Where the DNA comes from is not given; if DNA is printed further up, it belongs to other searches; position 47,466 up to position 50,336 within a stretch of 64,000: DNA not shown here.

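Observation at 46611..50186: Large membrane-anchored HerA/FtsK/TraD-type ATPase with a novel ~400-aa N-terminal domain, co-transcribed with a Lys/Pro-tailed protein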

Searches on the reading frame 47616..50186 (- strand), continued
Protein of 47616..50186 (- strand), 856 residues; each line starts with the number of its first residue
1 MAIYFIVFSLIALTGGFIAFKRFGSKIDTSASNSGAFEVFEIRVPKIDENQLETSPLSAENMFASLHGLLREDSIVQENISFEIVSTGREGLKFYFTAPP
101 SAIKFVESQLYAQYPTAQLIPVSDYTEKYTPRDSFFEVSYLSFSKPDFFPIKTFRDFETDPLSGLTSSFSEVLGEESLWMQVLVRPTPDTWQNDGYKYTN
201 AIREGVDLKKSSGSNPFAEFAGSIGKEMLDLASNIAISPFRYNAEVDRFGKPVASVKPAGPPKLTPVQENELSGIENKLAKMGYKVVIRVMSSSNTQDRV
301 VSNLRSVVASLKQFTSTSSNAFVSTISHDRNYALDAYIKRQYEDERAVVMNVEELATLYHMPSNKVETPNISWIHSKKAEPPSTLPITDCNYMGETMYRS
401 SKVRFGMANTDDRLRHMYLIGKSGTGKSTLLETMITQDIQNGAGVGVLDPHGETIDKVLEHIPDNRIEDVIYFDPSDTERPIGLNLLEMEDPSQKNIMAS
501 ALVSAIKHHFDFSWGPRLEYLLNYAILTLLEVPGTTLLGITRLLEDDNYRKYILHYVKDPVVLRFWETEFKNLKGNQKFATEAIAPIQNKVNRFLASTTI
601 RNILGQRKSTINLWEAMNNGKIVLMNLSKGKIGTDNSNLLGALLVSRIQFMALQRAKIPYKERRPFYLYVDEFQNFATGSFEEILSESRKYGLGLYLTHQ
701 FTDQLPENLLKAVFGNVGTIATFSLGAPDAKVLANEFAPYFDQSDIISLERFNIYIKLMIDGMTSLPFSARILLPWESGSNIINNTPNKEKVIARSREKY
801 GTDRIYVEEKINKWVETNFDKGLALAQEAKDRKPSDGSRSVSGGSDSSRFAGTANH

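Call 30: predict_structure(alignment_id=A1)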
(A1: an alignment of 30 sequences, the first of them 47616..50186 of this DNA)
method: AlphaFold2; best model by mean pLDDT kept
length: 856 residues; sequences in the alignment: 30
mean_pLDDT: 70.1   pTM: 0.50
mean pLDDT of the five models: 70.1, 69.2, 63.0, 59.0, 58.7
residues with pLDDT >= 90: 30; 70-90: 476; 50-70: 219; < 50: 131
segments of 3 or more residues with pLDDT < 50: 26-34, 48-57, 155-159, 211-215, 238-243, 245-247, 250-258, 361-381, 725-731, 738-753, 761-769, 833-856
pLDDT, mean of each block of 10 residues (from residue 1): 77 81 51 64 62 48 69 68 80 82 75 69 82 83 75 50 65 81 81 80 69 49 64 58 46 44 69 78 85 87 81 61 82 87 83 69 38 34 65 67 71 69 69 88 89 87 90 85 83 79 77 65 85 79 81 82 84 75 72 79 81 87 85 80 83 82 85 73 69 79 58 58 48 51 41 49 42 61 80 89 81 64 60 42 31 28
secondary structure, 60 per line:
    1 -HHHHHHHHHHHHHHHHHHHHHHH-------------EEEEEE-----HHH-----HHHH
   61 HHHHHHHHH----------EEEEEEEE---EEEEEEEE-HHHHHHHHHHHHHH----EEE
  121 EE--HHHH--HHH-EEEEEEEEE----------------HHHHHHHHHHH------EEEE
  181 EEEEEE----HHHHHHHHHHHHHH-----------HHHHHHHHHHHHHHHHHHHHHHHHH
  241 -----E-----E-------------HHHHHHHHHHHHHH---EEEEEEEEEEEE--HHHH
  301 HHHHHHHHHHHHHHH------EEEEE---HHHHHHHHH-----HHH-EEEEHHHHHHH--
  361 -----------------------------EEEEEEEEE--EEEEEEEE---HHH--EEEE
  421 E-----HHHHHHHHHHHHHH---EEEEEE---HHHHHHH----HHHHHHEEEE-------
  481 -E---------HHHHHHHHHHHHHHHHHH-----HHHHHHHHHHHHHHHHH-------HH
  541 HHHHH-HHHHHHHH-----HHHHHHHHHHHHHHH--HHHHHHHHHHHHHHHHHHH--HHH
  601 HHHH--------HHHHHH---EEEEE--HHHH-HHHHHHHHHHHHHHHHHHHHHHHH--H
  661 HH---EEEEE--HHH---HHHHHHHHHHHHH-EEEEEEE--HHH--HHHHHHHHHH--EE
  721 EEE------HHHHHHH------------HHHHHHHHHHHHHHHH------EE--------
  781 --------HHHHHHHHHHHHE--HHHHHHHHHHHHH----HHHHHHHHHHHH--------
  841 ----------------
elements in order (helices of 4 or more, strands of 3 or more residues): H2-24 E38-43 H57-69 E80-87 E91-98 H100-113 E118-122 H125-128 E135-143 H160-170 E177-186 H191-204 H216-240 H266-279 E283-294 H297-315 E322-326 H330-338 E348-351 H352-358 E390-398 E401-408 E417-421 H427-440 E444-449 H453-459 H464-469 E470-473 H492-509 H515-531 H539-545 H547-554 H560-574 H577-595 H598-604 H613-618 E622-626 H629-632 H634-657 E666-670 H679-691 E693-699 H707-716 E719-723 H730-736 H749-764 H789-800 H804-816 H821-832

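Call 33: fold_search(model_id=the predicted structure, library=pdb)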
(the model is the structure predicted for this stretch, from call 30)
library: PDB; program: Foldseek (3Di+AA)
matches with E <= 10: 699; with E <= 0.001: 75
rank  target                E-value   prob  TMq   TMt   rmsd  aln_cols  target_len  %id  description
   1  8rtd_T                7.6e-14  1.00  0.29  0.31  18.5       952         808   11  Stalk-Arches-IMC structure from the fully-assembled R388 type IV secretion system determined by cryo-EM. (released 2024-06-19)
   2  8rtd_O                1.3e-13  1.00  0.29  0.31  18.7       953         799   11  Stalk-Arches-IMC structure from the fully-assembled R388 type IV secretion system determined by cryo-EM. (released 2024-06-19)
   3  8rtd_g                1.3e-12  1.00  0.29  0.32  18.4       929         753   11  Stalk-Arches-IMC structure from the fully-assembled R388 type IV secretion system determined by cryo-EM. (released 2024-06-19)
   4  7o43_B                1.8e-12  1.00  0.30  0.32  20.1       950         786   11  TrwK/VirB4unbound dimer complex from R388 type IV secretion system determined by cryo-EM. (released 2022-06-22)
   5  7o42_A                3.3e-12  1.00  0.24  0.22  20.0       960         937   12  TrwK/VirB4unbound trimer of dimers complex (with Hcp1) from the R388 type IV secretion system determined by cryo-EM. (released 2022-06-22)
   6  8rtd_P                7.3e-12  1.00  0.27  0.30  19.2       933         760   11  Stalk-Arches-IMC structure from the fully-assembled R388 type IV secretion system determined by cryo-EM. (released 2024-06-19)
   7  7o42_E                1.0e-11  1.00  0.26  0.24  20.4       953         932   11  TrwK/VirB4unbound trimer of dimers complex (with Hcp1) from the R388 type IV secretion system determined by cryo-EM. (released 2022-06-22)
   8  8rtb_A                8.0e-11  1.00  0.22  0.25  19.6       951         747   10  Extended inner membrane complex (IMC) protomer structure (TrwM/VirB3-TrwK/VirB4-TrwI/VirB6-TrwG/VirB8-TrwE/VirB10) fro (released 2024-06-19)
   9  7o43_A                4.0e-10  1.00  0.27  0.29  20.4       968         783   11  TrwK/VirB4unbound dimer complex from R388 type IV secretion system determined by cryo-EM. (released 2022-06-22)
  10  8rtd_V                1.0e-09  1.00  0.23  0.27  19.6       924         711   11  Stalk-Arches-IMC structure from the fully-assembled R388 type IV secretion system determined by cryo-EM. (released 2024-06-19)
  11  7o41_A                1.3e-09  1.00  0.25  0.28  19.8       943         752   10  Hexameric composite model of the Inner Membrane Complex (IMC) with the Arches from the fully-assembled R388 type IV se (released 2022-06-22)
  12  1gl6_B                2.4e-09  1.00  0.25  0.46   6.8       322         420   19  Plasmid coupling protein TrwB in complex with the non-hydrolysable GTP analogue GDPNP (released 2002-05-16)
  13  1gl6_A                2.6e-09  1.00  0.25  0.48   6.0       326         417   17  Plasmid coupling protein TrwB in complex with the non-hydrolysable GTP analogue GDPNP (released 2002-05-16)
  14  1gl6_G                3.1e-09  1.00  0.26  0.50   5.0       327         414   17  Plasmid coupling protein TrwB in complex with the non-hydrolysable GTP analogue GDPNP (released 2002-05-16)
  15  4d2i_B                3.5e-09  1.00  0.24  0.42  11.6       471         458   14  Crystal structure of the HerA hexameric DNA translocase from Sulfolobus solfataricus bound to AMP-PNP (released 2014-12-03)
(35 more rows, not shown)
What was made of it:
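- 47697..49025 (-): Nucleotide-binding domain with inserted all-alpha domain (aa ~388-830). Walker A lies at 48903-48926 (aa 421-428), the all-alpha insertion at roughly 48372-48719 (aa 490-605), and Walker B at 48171-48188 (aa 667-672). Foldseek TrwB E 2e-9, HerA 3.5e-9 (call 33).
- Closest known: VirB4 ATPases. Same: The full-length model aligns end to end (call 33).
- The full-length model aligns end to end with TrwK, E 7.6e-14 (call 33). Foldseek hits the DndH C-domain and HerA-NurA (call 33).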

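Call 39: search_protein_families(library=pfam, proteins=[L004:6004-9297:+, L010:5890-8967:+, L011:5893-9102:+, L032:4777-8799:+, L046:5950-9102:+, L010:3987-4514:+, L038:8710-9927:+, L072:8620-10251:+, L051:9272-10957:+, L081:7534-8667:+], max_evalue=0.01)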
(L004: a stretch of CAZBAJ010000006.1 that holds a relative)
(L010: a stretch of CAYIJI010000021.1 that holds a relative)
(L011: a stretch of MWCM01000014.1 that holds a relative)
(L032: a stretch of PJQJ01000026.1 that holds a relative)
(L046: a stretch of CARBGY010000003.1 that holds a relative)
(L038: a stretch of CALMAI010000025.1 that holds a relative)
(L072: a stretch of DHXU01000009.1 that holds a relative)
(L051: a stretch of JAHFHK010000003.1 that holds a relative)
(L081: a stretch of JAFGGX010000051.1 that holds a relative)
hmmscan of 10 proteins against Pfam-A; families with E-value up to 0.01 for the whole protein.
L004:6004-9297:+ (1097 aa): 4 families
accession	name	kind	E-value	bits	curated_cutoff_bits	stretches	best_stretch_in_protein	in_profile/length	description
PF10412.15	TrwB_AAD_bind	-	7.6e-10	38.7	20.5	1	411-719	16-308/387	Type IV secretion-system coupling protein DNA-binding domain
PF01935.23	DUF87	-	9.7e-09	36.1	23.2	1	396-640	9-216/220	Helicase HerA, central domain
PF12696.13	TraG-D_C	-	8.7e-05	22.9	22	1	661-723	1-68/126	TraM recognition site of TraD and TraG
PF13401.12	AAA_22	-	0.00088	20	27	0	411-504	6-77/130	AAA domain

L010:5890-8967:+ (1025 aa): 7 families
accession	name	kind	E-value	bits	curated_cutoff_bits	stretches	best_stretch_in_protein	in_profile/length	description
PF10412.15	TrwB_AAD_bind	-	4.4e-08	32.8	20.5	1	401-694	13-288/387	Type IV secretion-system coupling protein DNA-binding domain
PF02534.20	T4SS-DNA_transf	-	5.6e-08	32.5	20.1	1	395-482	44-120/468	Type IV secretory system Conjugative DNA transfer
PF12696.13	TraG-D_C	-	2.7e-05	24.5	22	1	654-717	3-69/126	TraM recognition site of TraD and TraG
PF01935.23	DUF87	-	3e-05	24.7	23.2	1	403-452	23-69/220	Helicase HerA, central domain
PF13401.12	AAA_22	-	3.4e-05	24.6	27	0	402-438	4-40/130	AAA domain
PF25199.1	nSTAND_NTPase5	-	5.8e-05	23.4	34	1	398-481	36-121/145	Novel STAND NTPase 5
PF13555.12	AAA_29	-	0.0083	16.3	27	0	400-421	20-40/61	P-loop containing region of AAA domain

L011:5893-9102:+ (1069 aa): 5 families
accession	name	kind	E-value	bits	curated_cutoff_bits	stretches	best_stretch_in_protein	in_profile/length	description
PF01935.23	DUF87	-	1.7e-06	28.7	23.2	1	402-518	23-124/220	Helicase HerA, central domain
PF10412.15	TrwB_AAD_bind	-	1.7e-05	24.3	20.5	1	397-693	10-288/387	Type IV secretion-system coupling protein DNA-binding domain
PF25199.1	nSTAND_NTPase5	-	5.7e-05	23.4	34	1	397-480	36-121/145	Novel STAND NTPase 5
PF12696.13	TraG-D_C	-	0.00066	20.1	22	1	652-712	2-67/126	TraM recognition site of TraD and TraG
PF13401.12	AAA_22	-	0.002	18.9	27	0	401-439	4-42/130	AAA domain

L032:4777-8799:+ (1340 aa): 5 families
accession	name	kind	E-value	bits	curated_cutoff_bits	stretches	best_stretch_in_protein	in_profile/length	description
PF04545.22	Sigma70_r4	-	2.3e-11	43.4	24.1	1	54-99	7-49/50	Sigma-70, region 4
PF10412.15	TrwB_AAD_bind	-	7.1e-08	32.2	20.5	1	805-1117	15-311/387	Type IV secretion-system coupling protein DNA-binding domain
PF01935.23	DUF87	-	3.7e-07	30.9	23.2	1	806-1035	24-217/220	Helicase HerA, central domain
PF12696.13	TraG-D_C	-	9.5e-06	26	22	1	1056-1117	1-67/126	TraM recognition site of TraD and TraG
PF02534.20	T4SS-DNA_transf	-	0.00066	19.1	20.1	0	986-1101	238-349/468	Type IV secretory system Conjugative DNA transfer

L046:5950-9102:+ (1050 aa): 6 families
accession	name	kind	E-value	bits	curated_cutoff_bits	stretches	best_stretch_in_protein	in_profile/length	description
PF10412.15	TrwB_AAD_bind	-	2.3e-08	33.8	20.5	1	407-722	12-312/387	Type IV secretion-system coupling protein DNA-binding domain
PF02534.20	T4SS-DNA_transf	-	7.2e-06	25.6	20.1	1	565-703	211-347/468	Type IV secretory system Conjugative DNA transfer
PF12696.13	TraG-D_C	-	3.2e-05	24.3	22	1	660-722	1-68/126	TraM recognition site of TraD and TraG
PF12846.13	AAA_10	-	7.1e-05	22.5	27.5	1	407-544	18-153/362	AAA-like domain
PF01935.23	DUF87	-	0.0001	23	23.2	1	410-477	23-84/220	Helicase HerA, central domain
PF13191.12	AAA_16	-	0.0071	17.3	32.6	0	398-431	12-45/167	AAA ATPase domain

L010:3987-4514:+ (175 aa): 0 families

L038:8710-9927:+ (405 aa): 2 families
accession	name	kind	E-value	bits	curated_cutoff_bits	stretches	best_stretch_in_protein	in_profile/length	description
PF00291.31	PALP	-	1.9e-72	244.5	35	1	62-368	1-295/295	Pyridoxal-phosphate dependent enzyme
PF02887.21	PK_C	-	0.0015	19.1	28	0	108-195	8-94/114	Pyruvate kinase, alpha/beta domain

L072:8620-10251:+ (543 aa): 2 families
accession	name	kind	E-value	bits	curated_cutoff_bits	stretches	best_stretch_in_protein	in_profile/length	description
PF03023.19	MurJ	-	1.7e-56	192.2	27.4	1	58-470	12-420/451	Lipid II flippase MurJ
PF01554.23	MatE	-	2.5e-09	37.5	24.9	1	263-417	13-161/161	MatE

L051:9272-10957:+ (561 aa): 0 families

L081:7534-8667:+ (377 aa): 1 family
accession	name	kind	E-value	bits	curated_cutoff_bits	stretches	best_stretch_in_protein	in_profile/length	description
PF03222.19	Trp_Tyr_perm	-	4.7e-17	62.6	22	1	7-369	8-391/393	Tryptophan/tyrosine permease family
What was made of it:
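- One genome fuses the HTH protein to the ATPase (L032, call 39).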

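Call 60: search_solved_structures(query=A1, max_evalue=1, show_alignments=0)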
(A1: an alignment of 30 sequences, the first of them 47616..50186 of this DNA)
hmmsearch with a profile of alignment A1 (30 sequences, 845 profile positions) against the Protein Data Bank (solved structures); distinct sequences matched with E-value up to 1: 7.
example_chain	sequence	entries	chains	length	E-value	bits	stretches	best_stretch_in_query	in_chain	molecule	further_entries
1gl6_A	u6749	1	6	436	0.0015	19.9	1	411-455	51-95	ATPASE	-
1e9r_A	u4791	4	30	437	0.0015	19.8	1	411-455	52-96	CONJUGAL TRANSFER PROTEIN TRWB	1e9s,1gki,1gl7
9kwf_B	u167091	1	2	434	0.0081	17.4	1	417-465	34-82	Putative deoxyribonuclease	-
9x1l_A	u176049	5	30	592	0.058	14.6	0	409-452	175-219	DNA helicase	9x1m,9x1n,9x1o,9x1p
3nrk_A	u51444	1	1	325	0.14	13.3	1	188-303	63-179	LIC12922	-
2kjq_A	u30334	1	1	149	0.45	11.6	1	414-448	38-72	DnaA-related protein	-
2dpy_A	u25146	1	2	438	0.98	10.5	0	414-477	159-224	Flagellum-specific ATP synthase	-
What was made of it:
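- Closest known: Type IV coupling proteins. Same: TrwB is the best sequence match in the PDB for the family profile (call 60), and Foldseek gives E about 2e-9 (call 33).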
